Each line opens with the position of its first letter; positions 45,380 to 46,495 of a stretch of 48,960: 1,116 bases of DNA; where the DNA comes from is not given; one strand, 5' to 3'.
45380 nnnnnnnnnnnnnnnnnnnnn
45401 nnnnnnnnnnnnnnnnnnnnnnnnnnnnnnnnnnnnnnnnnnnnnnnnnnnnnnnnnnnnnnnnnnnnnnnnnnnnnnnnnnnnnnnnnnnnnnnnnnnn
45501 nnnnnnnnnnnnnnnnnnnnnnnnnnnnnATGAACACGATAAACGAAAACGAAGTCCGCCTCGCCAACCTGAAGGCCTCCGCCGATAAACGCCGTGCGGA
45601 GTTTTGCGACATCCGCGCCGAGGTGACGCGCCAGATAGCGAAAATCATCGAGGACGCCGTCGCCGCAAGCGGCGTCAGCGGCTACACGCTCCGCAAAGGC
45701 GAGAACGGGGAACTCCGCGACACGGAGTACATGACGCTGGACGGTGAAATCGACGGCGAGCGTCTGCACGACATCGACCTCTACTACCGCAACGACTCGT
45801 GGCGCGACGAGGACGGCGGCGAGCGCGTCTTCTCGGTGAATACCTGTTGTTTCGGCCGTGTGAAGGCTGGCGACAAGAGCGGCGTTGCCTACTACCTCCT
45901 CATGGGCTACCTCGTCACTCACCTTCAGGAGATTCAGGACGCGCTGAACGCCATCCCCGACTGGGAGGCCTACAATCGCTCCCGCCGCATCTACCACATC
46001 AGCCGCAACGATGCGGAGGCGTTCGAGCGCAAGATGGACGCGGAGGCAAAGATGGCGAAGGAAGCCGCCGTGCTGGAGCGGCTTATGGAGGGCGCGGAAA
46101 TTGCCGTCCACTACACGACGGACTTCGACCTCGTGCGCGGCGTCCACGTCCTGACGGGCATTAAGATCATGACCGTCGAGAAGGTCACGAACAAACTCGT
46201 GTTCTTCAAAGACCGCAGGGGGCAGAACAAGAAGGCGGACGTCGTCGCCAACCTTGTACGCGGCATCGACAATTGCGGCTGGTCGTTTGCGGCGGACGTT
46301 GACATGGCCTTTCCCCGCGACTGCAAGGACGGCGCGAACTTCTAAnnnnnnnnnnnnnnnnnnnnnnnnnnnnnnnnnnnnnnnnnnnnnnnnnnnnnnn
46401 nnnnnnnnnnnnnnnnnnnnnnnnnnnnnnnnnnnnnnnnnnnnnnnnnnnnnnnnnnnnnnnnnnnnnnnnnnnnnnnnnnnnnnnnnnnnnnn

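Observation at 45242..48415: Self-contained six-gene cassette of unknown function between rusA and the packaging side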

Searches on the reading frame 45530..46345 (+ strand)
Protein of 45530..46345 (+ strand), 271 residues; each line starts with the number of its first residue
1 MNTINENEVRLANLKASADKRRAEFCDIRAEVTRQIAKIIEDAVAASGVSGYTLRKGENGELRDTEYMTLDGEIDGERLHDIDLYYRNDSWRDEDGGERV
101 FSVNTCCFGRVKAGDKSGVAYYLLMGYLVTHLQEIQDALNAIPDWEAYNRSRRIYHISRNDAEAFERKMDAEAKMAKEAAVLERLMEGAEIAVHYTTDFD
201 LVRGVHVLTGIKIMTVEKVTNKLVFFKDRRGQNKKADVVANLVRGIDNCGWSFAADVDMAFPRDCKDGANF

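Call 5: search_protein_families(library=pfam, proteins=[window:45530-46345:+], max_evalue=1)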
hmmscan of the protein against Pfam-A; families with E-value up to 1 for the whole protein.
window:45530-46345:+ (271 aa): 1 family
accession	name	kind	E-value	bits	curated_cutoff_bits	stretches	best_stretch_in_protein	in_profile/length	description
PF05088.18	Bac_GDH_CD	-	0.032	13.2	22.8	1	14-54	182-222/497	Bacterial NAD-glutamate dehydrogenase, catalytic domain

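Call 6: search_protein_families(library=phrogs, proteins=[window:45530-46345:+], max_evalue=1)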
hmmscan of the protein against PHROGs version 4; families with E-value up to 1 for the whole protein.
window:45530-46345:+ (271 aa): 4 families
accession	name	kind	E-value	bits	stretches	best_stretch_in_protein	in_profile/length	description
phrog_31551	-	unknown function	0.032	15.2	1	11-97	12-93/155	-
phrog_14311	-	unknown function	0.044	14.8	1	123-178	71-122/140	-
phrog_19455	-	unknown function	0.14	13.3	1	28-84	10-66/138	-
phrog_18281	-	unknown function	0.28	12.2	1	142-176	20-51/70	-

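Call 14: find_related_loci(query=window:45530-46345:+, collection=viral_contigs, flank=6000)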
Query window:45530-46345:+ (271 aa) in viral_contigs; peptide patterns used: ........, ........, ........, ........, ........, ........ (x = any residue, [..] = any of these).
10 stretches matched a pattern, but none encodes a relative of the query by tblastn (E <= 1e-3).

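Call 16: find_homologous_proteins(query=window:45530-46345:+, max_evalue=0.01)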
Query window:45530-46345:+ (271 aa): 24 proteins with E <= 0.01 among 1727 candidates.
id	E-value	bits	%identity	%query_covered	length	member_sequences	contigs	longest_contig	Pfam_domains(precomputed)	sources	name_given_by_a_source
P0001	6.9e-178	607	100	100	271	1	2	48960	-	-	-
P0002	1.4e-108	380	69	97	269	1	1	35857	-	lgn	-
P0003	3.6e-106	372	68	97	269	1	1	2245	-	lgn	-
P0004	3.8e-105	369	66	98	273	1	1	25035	-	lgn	-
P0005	7.1e-105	368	65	97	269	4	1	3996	-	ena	-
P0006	6.0e-102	359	65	97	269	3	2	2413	-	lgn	-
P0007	1.4e-101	357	65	99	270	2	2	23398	-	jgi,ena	-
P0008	7.2e-101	355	62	98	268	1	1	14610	-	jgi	jgi:hypothetical protein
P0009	6.4e-100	352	64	99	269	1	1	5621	-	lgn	-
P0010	2.8e-97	343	62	97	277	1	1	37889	-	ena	-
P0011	7.2e-97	342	63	97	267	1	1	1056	-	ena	-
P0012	4.3e-94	333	62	96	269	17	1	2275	-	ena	-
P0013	1.2e-93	331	60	96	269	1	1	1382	-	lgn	-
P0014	1.1e-92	328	59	96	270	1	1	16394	-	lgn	-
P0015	1.4e-88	315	59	97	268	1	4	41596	-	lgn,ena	-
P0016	4.3e-86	307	56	97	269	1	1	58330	-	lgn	-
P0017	1.4e-83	298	56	97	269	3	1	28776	-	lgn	-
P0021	2.1e-74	268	51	97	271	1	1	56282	-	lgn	-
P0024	7.2e-65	237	50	98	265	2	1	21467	-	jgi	jgi:hypothetical protein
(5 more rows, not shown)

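Call 17: find_encoding_contigs(protein=P0016, flank=10000, max_places=2)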
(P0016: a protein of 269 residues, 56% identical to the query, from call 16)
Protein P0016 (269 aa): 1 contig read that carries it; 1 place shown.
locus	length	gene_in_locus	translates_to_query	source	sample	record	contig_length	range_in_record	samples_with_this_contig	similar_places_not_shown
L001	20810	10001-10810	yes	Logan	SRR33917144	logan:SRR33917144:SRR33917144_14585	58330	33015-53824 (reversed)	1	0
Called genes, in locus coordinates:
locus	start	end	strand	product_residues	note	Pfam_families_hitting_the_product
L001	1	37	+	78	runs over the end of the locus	-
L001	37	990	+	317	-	PF07083:DUF1351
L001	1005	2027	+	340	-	PF03837:RecT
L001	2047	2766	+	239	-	-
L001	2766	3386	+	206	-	-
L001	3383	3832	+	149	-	-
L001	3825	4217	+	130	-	PF11325:DUF3127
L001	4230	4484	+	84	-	-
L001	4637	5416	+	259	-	-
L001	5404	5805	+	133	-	-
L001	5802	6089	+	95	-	-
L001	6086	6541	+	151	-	-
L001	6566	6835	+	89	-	-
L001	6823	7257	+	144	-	PF00692:dUTPase, PF22769:DCD (weak)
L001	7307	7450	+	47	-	-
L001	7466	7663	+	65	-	-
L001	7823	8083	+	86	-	-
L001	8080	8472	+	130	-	-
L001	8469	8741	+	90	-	-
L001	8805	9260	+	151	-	PF05866:RusA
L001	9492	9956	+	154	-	-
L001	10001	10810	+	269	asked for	-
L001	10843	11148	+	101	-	-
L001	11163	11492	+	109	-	-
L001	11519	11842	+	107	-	-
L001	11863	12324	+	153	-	-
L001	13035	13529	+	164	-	-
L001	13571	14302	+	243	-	PF02195:ParB_N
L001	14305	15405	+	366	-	-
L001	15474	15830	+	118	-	-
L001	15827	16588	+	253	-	-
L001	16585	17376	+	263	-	PF20691:TAGT (weak)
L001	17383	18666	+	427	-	-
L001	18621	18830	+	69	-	-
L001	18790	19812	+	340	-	PF00438:S-AdoMet_synt_N, PF02773:S-AdoMet_synt_C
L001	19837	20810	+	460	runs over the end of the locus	PF04466:Terminase_3, PF03237:Terminase_6N (weak), PF17288:Terminase_3C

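Call 18: find_encoding_contigs(protein=P0021, flank=10000, max_places=2)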
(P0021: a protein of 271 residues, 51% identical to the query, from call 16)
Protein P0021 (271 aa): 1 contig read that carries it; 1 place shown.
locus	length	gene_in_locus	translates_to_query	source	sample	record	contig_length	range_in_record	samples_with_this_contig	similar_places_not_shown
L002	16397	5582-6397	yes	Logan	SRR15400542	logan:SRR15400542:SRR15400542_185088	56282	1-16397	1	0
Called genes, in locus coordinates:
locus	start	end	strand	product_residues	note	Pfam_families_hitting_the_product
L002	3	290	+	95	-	?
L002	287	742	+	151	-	-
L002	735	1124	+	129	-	PF11325:DUF3127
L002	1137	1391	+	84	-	-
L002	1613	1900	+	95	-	-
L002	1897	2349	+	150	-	-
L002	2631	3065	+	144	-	PF00692:dUTPase, PF22769:DCD (weak)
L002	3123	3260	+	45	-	-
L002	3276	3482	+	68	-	-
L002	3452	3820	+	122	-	-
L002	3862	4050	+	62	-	-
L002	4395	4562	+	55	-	-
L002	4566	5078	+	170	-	PF05866:RusA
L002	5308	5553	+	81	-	-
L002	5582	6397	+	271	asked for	-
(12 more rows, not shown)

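Call 19: find_encoding_contigs(protein=P0002, flank=10000, max_places=2)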
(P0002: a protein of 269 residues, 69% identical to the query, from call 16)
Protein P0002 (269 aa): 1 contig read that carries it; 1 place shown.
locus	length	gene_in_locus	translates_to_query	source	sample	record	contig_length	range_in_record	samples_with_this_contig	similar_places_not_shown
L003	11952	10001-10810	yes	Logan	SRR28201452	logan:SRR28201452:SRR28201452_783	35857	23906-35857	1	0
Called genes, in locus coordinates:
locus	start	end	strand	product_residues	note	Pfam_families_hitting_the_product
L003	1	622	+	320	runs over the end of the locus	PF07083:DUF1351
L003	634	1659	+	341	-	PF03837:RecT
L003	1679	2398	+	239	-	-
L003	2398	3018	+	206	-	-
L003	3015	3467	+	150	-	-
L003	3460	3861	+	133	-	PF11325:DUF3127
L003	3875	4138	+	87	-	-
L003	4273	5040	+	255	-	-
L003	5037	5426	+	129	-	-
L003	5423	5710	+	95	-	-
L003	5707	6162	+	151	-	-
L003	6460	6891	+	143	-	PF00692:dUTPase, PF22769:DCD (weak)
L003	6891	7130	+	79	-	-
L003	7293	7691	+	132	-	-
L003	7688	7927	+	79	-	-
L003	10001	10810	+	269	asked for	-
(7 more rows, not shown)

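Call 30: find_related_loci(query=A1, collection=genome_contigs, flank=10000)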
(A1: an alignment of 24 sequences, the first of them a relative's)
Query A1 (271 aa) in genome_contigs; peptide patterns used: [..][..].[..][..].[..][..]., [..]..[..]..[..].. (x = any residue, [..] = any of these).
104 stretches matched a pattern, but none encodes a relative of the query by tblastn (E <= 1e-3).

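Call 32: find_related_loci(query=A1, collection=viral_contigs, flank=10000)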
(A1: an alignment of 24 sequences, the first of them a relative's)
Query A1 (271 aa) in viral_contigs; peptide patterns used: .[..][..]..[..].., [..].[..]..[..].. (x = any residue, [..] = any of these).
106 stretches matched a pattern, but none encodes a relative of the query by tblastn (E <= 1e-3).

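Call 35: predict_structure(alignment_id=A1)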
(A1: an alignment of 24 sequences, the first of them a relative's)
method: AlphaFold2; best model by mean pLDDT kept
length: 271 residues; sequences in the alignment: 24
mean_pLDDT: 88.7   pTM: 0.69
mean pLDDT of the five models: 88.7, 88.3, 88.1, 87.5, 86.6
residues with pLDDT >= 90: 176; 70-90: 73; 50-70: 14; < 50: 8
segments of 3 or more residues with pLDDT < 50: 1-3, 268-271
pLDDT, mean of each block of 10 residues (from residue 1): 71 95 93 95 95 89 89 88 86 65 80 87 94 96 92 93 93 91 96 91 87 96 93 95 92 91 66 38
secondary structure, 60 per line:
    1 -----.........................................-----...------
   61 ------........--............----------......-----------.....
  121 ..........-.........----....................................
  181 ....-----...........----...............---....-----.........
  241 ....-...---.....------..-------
elements in order: H6-46 E52-54 E67-74 E77-88 E99-104 H116-130 H132-140 H145-184 E190-200 E205-219 E223-226 E232-234 H235-244

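Call 39: fold_search(model_id=the predicted structure, library=pdb)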
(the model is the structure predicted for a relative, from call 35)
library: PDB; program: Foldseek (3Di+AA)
matches with E <= 10: 487; with E <= 0.001: 0
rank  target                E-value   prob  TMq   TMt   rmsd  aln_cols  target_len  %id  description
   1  4rnd_A                2.3e-02  0.69  0.19  0.28  15.9       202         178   11  Crystal Structure of the subunit DF-assembly of the eukaryotic V-ATPase. (released 2014-12-10)
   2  7n1l_K                6.4e-02  0.69  0.17  0.28  11.3       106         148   15  Crystal Structure of Ribosomal-protein-alanine N-acetyltransferase from Brucella melitensis biovar Abortus 2308 (released 2021-06-16)
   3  7n1l_D                1.1e-01  0.54  0.17  0.30   9.6       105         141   18  Crystal Structure of Ribosomal-protein-alanine N-acetyltransferase from Brucella melitensis biovar Abortus 2308 (released 2021-06-16)
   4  5d80_G                1.3e-01  0.20  0.15  0.18  22.8       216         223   12  Crystal Structure of Yeast V1-ATPase in the Autoinhibited Form (released 2016-06-08)
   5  5d80_g                1.4e-01  0.12  0.13  0.16  19.9       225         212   12  Crystal Structure of Yeast V1-ATPase in the Autoinhibited Form (released 2016-06-08)
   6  7n1l_G                1.5e-01  0.63  0.17  0.28   5.8        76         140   18  Crystal Structure of Ribosomal-protein-alanine N-acetyltransferase from Brucella melitensis biovar Abortus 2308 (released 2021-06-16)
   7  7n1l_O                1.5e-01  0.60  0.18  0.32  10.3       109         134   16  Crystal Structure of Ribosomal-protein-alanine N-acetyltransferase from Brucella melitensis biovar Abortus 2308 (released 2021-06-16)
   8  7n1l_J                1.5e-01  0.54  0.17  0.31   9.5       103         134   17  Crystal Structure of Ribosomal-protein-alanine N-acetyltransferase from Brucella melitensis biovar Abortus 2308 (released 2021-06-16)
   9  7n1l_C                1.6e-01  0.44  0.18  0.30  13.2       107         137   17  Crystal Structure of Ribosomal-protein-alanine N-acetyltransferase from Brucella melitensis biovar Abortus 2308 (released 2021-06-16)
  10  5knc_G                1.6e-01  0.20  0.15  0.20  17.0       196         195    9  Crystal structure of the 3 ADP-bound V1 complex (released 2016-11-02)
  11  7n1l_E                1.9e-01  0.33  0.18  0.31  14.5       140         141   13  Crystal Structure of Ribosomal-protein-alanine N-acetyltransferase from Brucella melitensis biovar Abortus 2308 (released 2021-06-16)
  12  7n1l_M                2.0e-01  0.54  0.18  0.31  12.1       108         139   17  Crystal Structure of Ribosomal-protein-alanine N-acetyltransferase from Brucella melitensis biovar Abortus 2308 (released 2021-06-16)
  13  7n1l_N                2.2e-01  0.54  0.16  0.28   5.8        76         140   18  Crystal Structure of Ribosomal-protein-alanine N-acetyltransferase from Brucella melitensis biovar Abortus 2308 (released 2021-06-16)
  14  3mgd_B                2.4e-01  0.44  0.18  0.29  11.1       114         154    9  Crystal Structure of predicted acetyltransferase with acetyl-CoA from Clostridium acetobutylicum at the resolution 1.9 (released 2010-04-28)
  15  7n1l_H                3.0e-01  0.28  0.16  0.27  11.2       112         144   16  Crystal Structure of Ribosomal-protein-alanine N-acetyltransferase from Brucella melitensis biovar Abortus 2308 (released 2021-06-16)
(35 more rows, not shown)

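Call 46: search_protein_families(library=padloc, proteins=[window:45530-46345:+], max_evalue=1)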
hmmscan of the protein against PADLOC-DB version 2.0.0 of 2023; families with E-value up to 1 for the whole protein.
window:45530-46345:+ (271 aa): 0 families

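Call 47: search_protein_families(library=ncbifam, proteins=[window:45530-46345:+], max_evalue=1)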
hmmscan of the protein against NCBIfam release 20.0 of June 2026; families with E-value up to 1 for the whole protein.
window:45530-46345:+ (271 aa): 0 families

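Call 48: fold_search(model_id=the predicted structure, library=viral)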
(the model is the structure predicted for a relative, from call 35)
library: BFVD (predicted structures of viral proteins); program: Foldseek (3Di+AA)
matches with E <= 10: 584; with E <= 0.001: 1
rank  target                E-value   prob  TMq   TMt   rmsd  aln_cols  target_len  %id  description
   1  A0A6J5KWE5            2.1e-06  1.00  0.54  0.60   8.1       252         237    9  Uncharacterized protein [uncultured Caudovirales phage]
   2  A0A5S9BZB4            8.7e-03  0.77  0.29  0.24  11.9       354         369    8  Uncharacterized protein [Tenacibaculum phage PTm1]
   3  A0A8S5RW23            2.4e-02  0.87  0.22  0.22   9.5       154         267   10  Uncharacterized protein [Siphoviridae sp. ctHip2]
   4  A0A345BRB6            2.8e-02  0.51  0.15  0.20  14.9       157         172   15  (no name in the UniProt tables at hand)
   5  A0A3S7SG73            3.2e-02  0.91  0.21  0.42   5.4       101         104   14  (no name in the UniProt tables at hand)
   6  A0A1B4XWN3            3.2e-02  0.63  0.25  0.19  11.5       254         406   11  Uncharacterized protein [Tenacibaculum phage pT24]
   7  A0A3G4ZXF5            4.0e-02  0.18  0.12  0.16  30.2       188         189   11  Uncharacterized protein [Faunusvirus sp.]
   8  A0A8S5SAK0            6.3e-02  0.54  0.22  0.17  16.7       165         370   15  Competence protein [Siphoviridae sp. ctgaY24]
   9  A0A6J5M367            7.1e-02  0.44  0.15  0.28  10.6       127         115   18  Uncharacterized protein [uncultured Caudovirales phage]
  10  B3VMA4                7.9e-02  0.38  0.20  0.19  17.5       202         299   15  Uncharacterized protein [Mycobacterium phage Predator]
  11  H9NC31                7.9e-02  0.35  0.18  0.28  13.0       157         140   13  (no name in the UniProt tables at hand)
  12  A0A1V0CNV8            8.4e-02  0.33  0.15  0.29  15.5       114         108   14  (no name in the UniProt tables at hand)
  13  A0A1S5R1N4            8.9e-02  0.16  0.14  0.18  17.3       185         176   16  Uncharacterized protein [Pseudomonas phage phiPMW]
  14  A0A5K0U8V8            9.9e-02  0.13  0.13  0.06  24.6       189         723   12  Uncharacterized protein [Yasminevirus sp. GU-2018]
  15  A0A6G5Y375            1.1e-01  0.08  0.10  0.11  17.1       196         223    9  (no name in the UniProt tables at hand)
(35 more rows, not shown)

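Call 61: search_solved_structures(query=A1, max_evalue=10)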
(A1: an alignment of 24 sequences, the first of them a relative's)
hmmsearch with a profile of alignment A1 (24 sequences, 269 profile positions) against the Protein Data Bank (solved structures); distinct sequences matched with E-value up to 10: 2.
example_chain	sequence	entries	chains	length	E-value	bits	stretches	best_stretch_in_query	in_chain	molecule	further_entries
5lec_A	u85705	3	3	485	0.0014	21.4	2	153-200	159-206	DDD_D12_12_D12_12_D12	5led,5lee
5le2_A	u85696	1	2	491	0.14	14.9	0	157-200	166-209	DDD_D12_15_D12_15_D12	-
